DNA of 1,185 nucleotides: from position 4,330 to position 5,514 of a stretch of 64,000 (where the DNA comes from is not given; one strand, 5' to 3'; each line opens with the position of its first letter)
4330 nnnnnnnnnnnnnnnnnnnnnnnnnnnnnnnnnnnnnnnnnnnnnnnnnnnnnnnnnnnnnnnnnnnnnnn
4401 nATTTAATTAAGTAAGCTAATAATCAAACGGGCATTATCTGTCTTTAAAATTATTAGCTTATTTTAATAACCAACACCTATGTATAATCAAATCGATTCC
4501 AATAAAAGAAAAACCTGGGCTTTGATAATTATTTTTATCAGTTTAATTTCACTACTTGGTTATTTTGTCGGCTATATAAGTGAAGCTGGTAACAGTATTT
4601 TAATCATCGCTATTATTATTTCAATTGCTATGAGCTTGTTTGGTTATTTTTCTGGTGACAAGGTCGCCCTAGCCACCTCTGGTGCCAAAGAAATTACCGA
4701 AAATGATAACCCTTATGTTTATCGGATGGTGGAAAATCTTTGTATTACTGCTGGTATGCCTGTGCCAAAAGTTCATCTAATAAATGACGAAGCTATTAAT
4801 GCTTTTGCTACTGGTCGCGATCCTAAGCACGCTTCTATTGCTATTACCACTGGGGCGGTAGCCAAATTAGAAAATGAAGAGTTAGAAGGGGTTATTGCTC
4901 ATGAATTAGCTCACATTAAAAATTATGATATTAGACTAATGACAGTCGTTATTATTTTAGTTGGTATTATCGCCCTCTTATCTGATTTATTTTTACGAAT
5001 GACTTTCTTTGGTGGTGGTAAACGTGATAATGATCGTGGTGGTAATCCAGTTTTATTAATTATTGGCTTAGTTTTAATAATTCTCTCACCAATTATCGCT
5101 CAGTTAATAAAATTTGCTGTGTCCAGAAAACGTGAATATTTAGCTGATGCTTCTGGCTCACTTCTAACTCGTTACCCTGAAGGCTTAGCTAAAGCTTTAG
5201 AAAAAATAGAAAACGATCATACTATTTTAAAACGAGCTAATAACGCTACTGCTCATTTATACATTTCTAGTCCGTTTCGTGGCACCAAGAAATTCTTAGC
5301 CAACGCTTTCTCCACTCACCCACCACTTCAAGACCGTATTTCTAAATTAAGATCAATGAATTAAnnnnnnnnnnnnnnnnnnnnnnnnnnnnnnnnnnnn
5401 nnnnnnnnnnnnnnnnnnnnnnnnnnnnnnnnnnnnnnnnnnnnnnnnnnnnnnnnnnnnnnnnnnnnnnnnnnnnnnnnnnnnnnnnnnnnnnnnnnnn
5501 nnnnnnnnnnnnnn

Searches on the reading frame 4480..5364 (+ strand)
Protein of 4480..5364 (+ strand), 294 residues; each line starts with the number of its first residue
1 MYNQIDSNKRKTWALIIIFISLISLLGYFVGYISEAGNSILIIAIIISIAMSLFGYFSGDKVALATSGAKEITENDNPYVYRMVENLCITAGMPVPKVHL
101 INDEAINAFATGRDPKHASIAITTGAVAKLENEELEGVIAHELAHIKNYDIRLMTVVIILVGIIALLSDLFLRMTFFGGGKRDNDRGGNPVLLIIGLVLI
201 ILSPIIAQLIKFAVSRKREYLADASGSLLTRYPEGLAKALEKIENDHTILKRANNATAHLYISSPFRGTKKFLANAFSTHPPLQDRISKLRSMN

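Call 9: search_protein_families(library=pfam, proteins=[window:4480-5364:+], max_evalue=0.01)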
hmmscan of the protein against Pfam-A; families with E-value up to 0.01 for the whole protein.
window:4480-5364:+ (294 aa): 5 families
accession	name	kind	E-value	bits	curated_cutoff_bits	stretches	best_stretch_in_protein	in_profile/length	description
PF01435.24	Peptidase_M48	-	2.8e-30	105.9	20.3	1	76-293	3-185/186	Peptidase family M48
PF20990.2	DUF2207_C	-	0.00021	21.5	33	0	146-229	134-199/247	Predicted membrane protein (DUF2207) C-terminal domain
PF05569.17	Peptidase_M56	-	0.00044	20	31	1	119-160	177-218/296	BlaR1 peptidase M56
PF02535.28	Zip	-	0.0024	17.6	35.1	0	9-93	233-316/323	ZIP Zinc transporter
PF04450.18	BSP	-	0.0038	17.5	23.8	1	93-150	54-117/207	Peptidase of plants and bacteria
